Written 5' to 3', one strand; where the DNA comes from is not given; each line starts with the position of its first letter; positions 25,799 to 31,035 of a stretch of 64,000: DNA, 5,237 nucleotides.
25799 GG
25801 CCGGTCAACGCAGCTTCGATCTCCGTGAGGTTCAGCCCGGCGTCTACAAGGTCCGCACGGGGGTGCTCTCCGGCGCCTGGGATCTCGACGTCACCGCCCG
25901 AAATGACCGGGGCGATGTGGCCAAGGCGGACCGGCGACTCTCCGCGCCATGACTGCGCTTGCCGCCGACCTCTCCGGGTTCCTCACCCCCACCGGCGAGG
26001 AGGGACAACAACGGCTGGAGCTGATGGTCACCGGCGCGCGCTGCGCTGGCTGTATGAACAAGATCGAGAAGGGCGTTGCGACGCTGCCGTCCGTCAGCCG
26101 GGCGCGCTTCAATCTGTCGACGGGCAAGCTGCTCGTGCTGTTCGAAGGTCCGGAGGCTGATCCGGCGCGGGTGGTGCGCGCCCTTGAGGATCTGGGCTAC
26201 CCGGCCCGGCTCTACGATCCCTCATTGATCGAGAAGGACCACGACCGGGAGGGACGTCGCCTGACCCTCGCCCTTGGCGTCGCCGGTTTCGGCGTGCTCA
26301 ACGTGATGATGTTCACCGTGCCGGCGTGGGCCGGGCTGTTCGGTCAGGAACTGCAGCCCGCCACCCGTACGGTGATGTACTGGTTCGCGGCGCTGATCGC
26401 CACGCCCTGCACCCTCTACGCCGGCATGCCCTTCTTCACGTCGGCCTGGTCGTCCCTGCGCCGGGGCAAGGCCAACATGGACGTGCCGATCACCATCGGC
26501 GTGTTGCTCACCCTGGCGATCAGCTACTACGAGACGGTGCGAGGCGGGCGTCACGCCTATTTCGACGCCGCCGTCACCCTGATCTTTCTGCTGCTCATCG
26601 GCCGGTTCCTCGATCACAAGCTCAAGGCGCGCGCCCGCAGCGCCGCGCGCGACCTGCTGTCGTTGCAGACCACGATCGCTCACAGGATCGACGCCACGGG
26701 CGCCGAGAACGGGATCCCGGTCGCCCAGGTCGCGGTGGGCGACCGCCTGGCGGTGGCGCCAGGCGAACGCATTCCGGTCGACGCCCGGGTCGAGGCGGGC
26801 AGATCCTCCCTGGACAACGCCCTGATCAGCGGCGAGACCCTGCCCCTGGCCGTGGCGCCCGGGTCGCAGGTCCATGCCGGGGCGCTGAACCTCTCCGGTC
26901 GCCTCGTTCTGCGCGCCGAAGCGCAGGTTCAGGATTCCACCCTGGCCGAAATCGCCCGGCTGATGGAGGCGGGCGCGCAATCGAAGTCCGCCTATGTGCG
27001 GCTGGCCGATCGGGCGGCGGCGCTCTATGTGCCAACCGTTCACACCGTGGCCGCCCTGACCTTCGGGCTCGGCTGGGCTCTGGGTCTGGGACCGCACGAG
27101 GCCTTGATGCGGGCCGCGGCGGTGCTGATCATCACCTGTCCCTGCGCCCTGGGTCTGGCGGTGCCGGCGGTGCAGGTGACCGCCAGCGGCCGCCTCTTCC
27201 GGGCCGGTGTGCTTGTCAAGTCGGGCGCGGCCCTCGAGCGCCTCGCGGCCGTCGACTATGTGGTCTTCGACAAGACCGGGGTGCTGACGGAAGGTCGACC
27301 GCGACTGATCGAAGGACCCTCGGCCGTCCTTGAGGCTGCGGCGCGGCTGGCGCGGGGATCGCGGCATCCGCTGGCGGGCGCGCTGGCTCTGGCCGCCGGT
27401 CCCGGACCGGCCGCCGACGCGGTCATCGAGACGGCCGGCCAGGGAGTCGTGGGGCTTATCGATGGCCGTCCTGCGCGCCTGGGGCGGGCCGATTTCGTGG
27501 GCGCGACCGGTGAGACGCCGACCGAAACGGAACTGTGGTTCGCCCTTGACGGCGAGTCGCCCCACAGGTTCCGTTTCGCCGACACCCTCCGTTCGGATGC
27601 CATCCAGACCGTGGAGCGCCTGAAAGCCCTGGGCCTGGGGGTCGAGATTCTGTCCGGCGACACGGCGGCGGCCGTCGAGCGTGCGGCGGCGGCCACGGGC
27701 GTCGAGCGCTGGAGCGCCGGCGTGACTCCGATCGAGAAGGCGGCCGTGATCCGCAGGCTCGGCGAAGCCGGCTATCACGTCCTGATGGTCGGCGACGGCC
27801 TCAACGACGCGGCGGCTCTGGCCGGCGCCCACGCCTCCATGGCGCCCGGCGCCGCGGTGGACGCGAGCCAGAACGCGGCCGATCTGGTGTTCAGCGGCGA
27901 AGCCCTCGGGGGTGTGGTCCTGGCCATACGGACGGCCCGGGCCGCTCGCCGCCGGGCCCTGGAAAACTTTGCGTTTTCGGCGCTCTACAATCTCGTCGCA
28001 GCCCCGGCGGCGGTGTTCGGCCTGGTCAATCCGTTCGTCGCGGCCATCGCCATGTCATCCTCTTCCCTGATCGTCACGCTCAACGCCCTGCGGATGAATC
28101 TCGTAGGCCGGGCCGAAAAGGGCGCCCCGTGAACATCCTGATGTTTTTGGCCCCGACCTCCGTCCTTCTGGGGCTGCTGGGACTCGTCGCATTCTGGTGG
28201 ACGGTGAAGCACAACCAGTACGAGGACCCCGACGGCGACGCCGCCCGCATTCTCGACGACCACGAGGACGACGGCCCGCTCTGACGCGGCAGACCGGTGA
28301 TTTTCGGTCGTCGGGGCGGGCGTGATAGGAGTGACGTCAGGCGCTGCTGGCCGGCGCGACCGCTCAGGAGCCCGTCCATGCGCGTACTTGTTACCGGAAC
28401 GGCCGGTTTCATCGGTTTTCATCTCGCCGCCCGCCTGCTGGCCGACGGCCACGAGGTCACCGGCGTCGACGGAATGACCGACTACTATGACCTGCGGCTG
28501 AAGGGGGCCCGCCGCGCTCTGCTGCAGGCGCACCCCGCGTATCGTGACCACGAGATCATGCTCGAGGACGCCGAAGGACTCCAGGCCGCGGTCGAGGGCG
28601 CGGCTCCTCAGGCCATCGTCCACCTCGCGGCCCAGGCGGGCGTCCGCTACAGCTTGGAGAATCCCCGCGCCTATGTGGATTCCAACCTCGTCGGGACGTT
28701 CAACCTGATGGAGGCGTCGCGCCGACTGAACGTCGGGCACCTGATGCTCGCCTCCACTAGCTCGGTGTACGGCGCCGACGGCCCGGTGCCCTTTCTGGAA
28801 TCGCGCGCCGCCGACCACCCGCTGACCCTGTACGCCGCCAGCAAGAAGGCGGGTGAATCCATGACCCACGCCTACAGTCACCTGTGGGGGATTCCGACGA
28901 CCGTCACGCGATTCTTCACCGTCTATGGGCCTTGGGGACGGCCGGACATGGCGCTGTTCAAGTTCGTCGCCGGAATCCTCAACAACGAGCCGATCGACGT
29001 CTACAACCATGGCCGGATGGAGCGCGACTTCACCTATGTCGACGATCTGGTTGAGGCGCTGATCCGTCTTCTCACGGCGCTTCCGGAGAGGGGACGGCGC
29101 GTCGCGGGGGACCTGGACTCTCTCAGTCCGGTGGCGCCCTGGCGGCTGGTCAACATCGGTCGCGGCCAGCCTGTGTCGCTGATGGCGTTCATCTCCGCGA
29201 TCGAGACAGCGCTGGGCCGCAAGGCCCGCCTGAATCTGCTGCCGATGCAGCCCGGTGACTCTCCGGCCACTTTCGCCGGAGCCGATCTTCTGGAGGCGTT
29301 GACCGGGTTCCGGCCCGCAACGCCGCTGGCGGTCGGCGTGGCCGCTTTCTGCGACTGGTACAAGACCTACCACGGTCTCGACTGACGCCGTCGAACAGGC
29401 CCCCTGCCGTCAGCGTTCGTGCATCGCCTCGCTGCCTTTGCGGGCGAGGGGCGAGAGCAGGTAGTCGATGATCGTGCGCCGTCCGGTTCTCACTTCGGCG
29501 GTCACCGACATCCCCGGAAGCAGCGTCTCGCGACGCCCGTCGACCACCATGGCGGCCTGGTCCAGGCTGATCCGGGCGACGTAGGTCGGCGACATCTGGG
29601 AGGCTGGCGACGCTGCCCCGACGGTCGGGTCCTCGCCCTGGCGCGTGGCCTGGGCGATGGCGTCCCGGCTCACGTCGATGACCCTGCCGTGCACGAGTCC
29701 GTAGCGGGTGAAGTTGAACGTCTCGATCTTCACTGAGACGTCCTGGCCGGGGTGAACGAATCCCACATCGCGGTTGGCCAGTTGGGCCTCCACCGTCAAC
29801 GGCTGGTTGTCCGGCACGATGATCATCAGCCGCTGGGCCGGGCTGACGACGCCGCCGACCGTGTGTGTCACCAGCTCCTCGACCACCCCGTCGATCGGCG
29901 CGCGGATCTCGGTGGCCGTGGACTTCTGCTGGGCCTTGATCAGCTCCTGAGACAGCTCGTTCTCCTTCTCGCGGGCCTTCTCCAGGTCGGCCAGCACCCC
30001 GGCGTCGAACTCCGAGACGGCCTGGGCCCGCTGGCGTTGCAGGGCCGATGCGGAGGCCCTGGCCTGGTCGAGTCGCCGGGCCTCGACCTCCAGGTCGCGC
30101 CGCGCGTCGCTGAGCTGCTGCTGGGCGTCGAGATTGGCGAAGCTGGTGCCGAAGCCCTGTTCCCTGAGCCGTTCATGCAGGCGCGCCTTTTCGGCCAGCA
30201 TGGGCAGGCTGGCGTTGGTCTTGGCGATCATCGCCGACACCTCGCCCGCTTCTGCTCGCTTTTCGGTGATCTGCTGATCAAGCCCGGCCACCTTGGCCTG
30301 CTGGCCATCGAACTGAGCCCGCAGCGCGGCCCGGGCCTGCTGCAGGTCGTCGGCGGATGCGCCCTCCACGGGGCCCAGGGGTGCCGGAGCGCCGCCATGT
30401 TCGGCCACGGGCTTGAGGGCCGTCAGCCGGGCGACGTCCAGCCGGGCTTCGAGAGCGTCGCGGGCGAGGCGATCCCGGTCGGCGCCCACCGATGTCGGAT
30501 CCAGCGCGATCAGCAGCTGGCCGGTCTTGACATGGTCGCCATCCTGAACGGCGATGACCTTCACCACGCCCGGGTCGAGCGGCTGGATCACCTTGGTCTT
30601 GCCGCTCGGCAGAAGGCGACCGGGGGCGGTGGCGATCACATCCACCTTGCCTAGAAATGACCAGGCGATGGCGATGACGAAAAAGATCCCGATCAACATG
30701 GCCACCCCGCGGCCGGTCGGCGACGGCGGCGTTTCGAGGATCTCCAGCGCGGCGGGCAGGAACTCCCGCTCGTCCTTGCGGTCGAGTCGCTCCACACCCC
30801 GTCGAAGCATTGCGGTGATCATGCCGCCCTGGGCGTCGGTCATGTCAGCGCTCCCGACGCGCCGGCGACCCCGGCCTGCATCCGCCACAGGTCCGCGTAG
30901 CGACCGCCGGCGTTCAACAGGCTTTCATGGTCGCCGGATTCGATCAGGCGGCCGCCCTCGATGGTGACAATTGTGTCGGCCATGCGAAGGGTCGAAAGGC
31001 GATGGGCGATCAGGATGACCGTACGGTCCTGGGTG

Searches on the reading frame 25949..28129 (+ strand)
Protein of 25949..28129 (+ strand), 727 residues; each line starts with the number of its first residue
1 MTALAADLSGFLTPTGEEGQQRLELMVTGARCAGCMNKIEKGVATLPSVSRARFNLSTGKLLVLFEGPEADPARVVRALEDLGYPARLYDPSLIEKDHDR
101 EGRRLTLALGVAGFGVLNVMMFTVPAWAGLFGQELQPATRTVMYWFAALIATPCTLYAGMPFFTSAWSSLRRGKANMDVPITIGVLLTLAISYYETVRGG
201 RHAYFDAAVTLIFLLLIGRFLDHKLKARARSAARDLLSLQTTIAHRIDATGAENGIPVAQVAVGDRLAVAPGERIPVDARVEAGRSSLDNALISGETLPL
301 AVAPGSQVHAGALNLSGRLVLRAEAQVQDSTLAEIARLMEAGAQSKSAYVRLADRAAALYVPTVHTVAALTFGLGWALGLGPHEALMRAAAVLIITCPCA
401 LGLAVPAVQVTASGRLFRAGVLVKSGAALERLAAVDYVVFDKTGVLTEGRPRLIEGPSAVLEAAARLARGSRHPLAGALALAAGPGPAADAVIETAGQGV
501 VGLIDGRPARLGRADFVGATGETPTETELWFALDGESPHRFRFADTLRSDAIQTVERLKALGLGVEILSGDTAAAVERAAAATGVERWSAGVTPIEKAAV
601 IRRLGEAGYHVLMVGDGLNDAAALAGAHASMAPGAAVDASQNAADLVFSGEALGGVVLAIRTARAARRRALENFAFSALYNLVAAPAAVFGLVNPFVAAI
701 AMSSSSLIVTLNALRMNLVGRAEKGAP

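Call 78: search_protein_families(library=pfam, proteins=[window:25949-28129:+], max_evalue=0.00001)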
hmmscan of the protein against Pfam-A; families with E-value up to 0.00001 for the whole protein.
window:25949-28129:+ (727 aa): 3 families
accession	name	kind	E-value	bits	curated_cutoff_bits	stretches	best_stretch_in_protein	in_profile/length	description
PF00122.25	E1-E2_ATPase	-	3.3e-43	147.8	28.1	1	239-418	2-180/181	E1-E2 ATPase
PF00702.32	Hydrolase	-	5.9e-25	89.2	26.4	1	436-627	2-190/191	haloacid dehalogenase-like hydrolase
PF00403.32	HMA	-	7e-10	39.6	24.8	1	25-84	2-61/62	Heavy-metal-associated domain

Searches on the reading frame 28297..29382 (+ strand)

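Call 78: search_protein_families(library=pfam, proteins=[window:28297-29382:+], max_evalue=0.00001)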
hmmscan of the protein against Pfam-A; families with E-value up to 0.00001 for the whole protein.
window:28297-29382:+ (362 aa): 6 families
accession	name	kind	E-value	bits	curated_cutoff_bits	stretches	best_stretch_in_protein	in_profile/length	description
PF01370.27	Epimerase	-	5.2e-54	183.6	20.9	1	30-261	1-227/240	NAD dependent epimerase/dehydratase family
PF16363.11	GDP_Man_Dehyd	-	8.6e-47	160.6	27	1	31-262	1-240/332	GDP-mannose 4,6 dehydratase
PF04321.23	RmlD_sub_bind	-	3e-16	59.8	27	1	28-261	1-199/287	RmlD substrate binding domain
PF01073.25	3Beta_HSD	-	5.3e-11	42.5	22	1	31-265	1-235/280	3-beta hydroxysteroid dehydrogenase/isomerase family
PF02719.21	Polysacc_synt_2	-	4e-08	33.2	20.2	1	30-155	1-129/293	Polysaccharide biosynthesis protein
PF07993.18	NAD_binding_4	-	3e-07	30.3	20.1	0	105-211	90-209/258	Male sterility protein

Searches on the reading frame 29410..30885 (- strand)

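Call 78: search_protein_families(library=pfam, proteins=[window:29410-30885:-], max_evalue=0.00001)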
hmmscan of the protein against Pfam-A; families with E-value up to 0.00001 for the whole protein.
window:29410-30885:- (491 aa): 3 families
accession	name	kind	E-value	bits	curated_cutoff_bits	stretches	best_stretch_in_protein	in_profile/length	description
PF13437.12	HlyD_3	-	1.2e-14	55.3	22.2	1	327-413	2-83/106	HlyD family secretion protein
PF16576.10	HlyD_D23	-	5.1e-10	39.4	30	1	286-415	71-193/214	Barrel-sandwich domain of CusB or HlyD membrane-fusion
PF13533.13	Biotin_lipoyl_2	-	4.3e-07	30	29.8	0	100-129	3-32/32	Biotin-lipoyl like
